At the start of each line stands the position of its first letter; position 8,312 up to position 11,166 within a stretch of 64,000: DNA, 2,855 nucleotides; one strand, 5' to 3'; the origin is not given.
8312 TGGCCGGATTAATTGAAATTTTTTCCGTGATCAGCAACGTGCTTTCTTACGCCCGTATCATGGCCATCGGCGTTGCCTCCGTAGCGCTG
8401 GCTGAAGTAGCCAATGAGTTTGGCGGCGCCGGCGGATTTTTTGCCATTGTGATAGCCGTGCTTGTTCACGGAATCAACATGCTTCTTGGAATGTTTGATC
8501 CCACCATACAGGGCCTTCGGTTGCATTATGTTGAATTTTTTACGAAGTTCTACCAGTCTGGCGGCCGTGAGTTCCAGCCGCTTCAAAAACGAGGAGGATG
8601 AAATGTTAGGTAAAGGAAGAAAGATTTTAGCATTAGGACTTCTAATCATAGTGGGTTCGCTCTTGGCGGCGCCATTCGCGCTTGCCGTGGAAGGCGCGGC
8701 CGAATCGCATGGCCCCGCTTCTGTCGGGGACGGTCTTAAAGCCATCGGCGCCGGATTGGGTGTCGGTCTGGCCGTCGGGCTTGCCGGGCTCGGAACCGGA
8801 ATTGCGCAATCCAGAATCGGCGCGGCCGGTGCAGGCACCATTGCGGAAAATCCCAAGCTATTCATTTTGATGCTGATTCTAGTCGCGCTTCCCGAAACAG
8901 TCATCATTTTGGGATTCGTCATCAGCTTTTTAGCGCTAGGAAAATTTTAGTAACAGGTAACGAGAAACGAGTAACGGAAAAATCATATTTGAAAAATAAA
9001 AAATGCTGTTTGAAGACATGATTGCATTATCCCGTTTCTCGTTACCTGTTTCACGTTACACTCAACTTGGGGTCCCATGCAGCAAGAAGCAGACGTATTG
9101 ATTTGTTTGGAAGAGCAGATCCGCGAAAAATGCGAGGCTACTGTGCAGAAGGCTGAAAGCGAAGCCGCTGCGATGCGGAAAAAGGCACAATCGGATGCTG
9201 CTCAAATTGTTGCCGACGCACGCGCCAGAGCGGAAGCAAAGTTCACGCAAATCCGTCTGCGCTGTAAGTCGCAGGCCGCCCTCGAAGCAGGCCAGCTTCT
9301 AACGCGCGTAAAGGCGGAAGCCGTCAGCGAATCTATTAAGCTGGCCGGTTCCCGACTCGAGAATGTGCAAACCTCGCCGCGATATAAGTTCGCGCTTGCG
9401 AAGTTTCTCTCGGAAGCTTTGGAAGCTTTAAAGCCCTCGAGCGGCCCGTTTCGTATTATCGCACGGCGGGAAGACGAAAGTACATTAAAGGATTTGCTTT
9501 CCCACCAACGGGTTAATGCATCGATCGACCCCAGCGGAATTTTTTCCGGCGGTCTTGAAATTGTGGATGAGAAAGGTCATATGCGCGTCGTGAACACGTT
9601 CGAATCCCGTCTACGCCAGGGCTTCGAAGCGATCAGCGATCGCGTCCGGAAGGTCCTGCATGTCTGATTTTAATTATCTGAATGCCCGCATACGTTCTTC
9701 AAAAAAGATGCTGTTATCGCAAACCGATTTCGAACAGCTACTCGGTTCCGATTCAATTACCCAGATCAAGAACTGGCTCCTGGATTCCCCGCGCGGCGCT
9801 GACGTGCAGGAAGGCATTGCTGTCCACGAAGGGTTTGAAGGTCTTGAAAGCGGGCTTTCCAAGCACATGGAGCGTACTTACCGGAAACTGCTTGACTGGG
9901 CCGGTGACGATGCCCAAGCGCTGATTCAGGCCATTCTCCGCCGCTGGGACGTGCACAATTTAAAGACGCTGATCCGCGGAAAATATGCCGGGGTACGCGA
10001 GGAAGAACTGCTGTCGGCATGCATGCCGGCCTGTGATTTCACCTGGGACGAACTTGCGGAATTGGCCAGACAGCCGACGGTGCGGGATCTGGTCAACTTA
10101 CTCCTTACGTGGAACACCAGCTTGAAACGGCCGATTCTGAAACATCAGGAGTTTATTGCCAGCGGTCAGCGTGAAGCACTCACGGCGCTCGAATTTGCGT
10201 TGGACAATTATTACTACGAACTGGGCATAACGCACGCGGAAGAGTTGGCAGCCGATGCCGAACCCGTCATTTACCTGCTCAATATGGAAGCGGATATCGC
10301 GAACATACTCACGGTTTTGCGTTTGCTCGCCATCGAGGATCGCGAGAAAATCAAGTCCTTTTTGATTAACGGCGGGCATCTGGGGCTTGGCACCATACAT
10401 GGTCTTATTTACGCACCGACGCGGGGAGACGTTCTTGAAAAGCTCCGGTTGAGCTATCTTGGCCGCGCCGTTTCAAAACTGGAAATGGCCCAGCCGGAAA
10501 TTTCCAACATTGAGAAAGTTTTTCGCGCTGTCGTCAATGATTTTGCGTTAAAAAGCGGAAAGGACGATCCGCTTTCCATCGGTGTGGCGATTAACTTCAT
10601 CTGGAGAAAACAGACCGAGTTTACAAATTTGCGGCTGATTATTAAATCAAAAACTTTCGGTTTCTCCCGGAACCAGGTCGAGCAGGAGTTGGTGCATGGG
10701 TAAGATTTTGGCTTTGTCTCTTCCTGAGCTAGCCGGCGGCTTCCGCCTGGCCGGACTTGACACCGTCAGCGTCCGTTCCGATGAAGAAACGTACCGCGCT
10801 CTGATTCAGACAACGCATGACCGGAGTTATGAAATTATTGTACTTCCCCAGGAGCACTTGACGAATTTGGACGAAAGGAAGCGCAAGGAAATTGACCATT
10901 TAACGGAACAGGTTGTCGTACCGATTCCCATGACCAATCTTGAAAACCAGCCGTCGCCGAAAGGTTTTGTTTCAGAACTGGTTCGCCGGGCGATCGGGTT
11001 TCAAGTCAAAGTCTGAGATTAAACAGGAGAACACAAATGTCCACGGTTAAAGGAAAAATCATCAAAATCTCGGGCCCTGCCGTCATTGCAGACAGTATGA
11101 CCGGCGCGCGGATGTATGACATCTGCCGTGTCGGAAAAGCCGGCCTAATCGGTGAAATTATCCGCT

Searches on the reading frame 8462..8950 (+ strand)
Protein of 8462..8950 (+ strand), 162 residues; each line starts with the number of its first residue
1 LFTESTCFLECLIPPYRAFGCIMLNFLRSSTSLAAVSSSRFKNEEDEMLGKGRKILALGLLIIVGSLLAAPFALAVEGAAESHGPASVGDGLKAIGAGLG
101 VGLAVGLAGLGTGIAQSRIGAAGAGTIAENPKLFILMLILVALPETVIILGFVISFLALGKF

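Call 8: search_protein_families(library=pfam, proteins=[window:8462-8950:+])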
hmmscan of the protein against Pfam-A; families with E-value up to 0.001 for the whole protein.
window:8462-8950:+ (162 aa): 1 family
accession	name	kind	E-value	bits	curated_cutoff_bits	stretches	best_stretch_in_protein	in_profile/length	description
PF00137.26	ATP-synt_C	-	5.2e-19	68.7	24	1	99-157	1-59/60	ATP synthase subunit C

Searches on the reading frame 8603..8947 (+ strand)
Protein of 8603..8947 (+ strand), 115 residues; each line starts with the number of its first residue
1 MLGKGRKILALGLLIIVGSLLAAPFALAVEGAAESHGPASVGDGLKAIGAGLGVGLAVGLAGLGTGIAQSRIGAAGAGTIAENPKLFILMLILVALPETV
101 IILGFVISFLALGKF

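Call 77: search_solved_structures(query=window:8603-8947:+, max_evalue=0.001, show_alignments=3)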
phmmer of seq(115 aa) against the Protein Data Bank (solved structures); distinct sequences matched with E-value up to 0.001: 20.
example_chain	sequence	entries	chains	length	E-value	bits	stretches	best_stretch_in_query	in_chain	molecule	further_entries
5gar_O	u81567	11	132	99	1.8e-15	60.3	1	19-114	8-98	Vacuolar type ATP synthase subunit | V-type ATP synthase, subunit K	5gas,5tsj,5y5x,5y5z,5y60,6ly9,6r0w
8ywt_O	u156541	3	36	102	2e-15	60.2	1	19-114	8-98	V-type ATP synthase, subunit K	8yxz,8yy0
6qum_O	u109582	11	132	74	4.7e-15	59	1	50-114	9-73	V-type ATP synthase, subunit K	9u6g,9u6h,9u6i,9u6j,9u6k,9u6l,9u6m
8yy1_O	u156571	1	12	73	5.5e-15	58.8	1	51-114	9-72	V-type ATP synthase, subunit K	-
2bl2_A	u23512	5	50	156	4.6e-11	46.2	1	43-111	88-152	V-TYPE SODIUM ATP SYNTHASE SUBUNIT K | V-Type Sodium ATPase Subunit K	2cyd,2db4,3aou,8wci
36qu_g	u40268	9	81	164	2.9e-05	27.5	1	12-110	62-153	V-type proton ATPase subunit c1 | V-type proton ATPase subunit c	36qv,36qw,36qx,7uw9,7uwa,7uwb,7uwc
6xbw_c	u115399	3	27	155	3.2e-05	27.4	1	42-110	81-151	V-type proton ATPase 16 kDa proteolipid subunit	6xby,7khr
5tj5_D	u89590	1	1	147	3.9e-05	27.1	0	52-110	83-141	V-type proton ATPase subunit c'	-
5vox_S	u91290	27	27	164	4.1e-05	27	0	52-110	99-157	V-type proton ATPase subunit c'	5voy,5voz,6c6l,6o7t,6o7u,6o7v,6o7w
6m0r_D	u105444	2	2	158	4.4e-05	26.9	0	52-110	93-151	V-type proton ATPase subunit c'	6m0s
8xli_g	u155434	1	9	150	4.5e-05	26.9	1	50-110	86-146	V-type proton ATPase 16 kDa proteolipid subunit c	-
6wlw_1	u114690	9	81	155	4.7e-05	26.8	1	51-110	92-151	V-type proton ATPase 16 kDa proteolipid subunit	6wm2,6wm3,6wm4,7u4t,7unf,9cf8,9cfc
6vq6_g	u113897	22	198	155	4.8e-05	26.8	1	50-110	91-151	V-type proton ATPase 16 kDa proteolipid subunit | V-type proton ATPase 16 kDa proteolipid subunit c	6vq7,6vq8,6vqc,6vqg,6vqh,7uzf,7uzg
7u8o_g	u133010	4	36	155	5e-05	26.7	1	50-110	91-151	V-type proton ATPase proteolipid subunit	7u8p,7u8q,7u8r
5tj5_E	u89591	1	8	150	0.00016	25.1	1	51-110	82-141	V-type proton ATPase subunit c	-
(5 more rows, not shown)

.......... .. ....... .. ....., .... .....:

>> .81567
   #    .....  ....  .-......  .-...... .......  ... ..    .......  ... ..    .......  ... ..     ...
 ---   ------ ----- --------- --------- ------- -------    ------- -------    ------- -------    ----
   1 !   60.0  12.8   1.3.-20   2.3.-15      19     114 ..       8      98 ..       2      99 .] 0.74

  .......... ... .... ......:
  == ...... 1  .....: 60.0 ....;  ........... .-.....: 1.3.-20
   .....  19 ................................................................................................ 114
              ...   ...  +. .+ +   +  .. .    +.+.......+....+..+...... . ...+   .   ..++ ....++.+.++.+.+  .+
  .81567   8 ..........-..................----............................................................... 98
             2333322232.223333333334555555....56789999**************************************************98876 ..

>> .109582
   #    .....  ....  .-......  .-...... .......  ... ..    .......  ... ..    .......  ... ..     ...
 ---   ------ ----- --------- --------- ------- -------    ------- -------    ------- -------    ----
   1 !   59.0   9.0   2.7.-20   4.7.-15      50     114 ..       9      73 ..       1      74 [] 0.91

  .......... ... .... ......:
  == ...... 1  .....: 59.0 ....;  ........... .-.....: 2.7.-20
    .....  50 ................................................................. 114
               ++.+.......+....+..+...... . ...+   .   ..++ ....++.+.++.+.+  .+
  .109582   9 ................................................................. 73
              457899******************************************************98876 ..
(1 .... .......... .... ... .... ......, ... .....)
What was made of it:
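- The c subunit has the same ion-site residues as the Thermus subunit K (call 77).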

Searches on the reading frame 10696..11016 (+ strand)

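Call 8: search_protein_families(library=pfam, proteins=[window:10696-11016:+])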
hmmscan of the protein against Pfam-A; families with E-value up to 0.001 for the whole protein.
window:10696-11016:+ (106 aa): 1 family
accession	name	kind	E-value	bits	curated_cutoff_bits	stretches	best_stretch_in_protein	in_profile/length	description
PF01990.22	ATP-synt_F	-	1.1e-09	38.9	23.5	1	10-94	7-89/91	ATP synthase (F/14-kDa) subunit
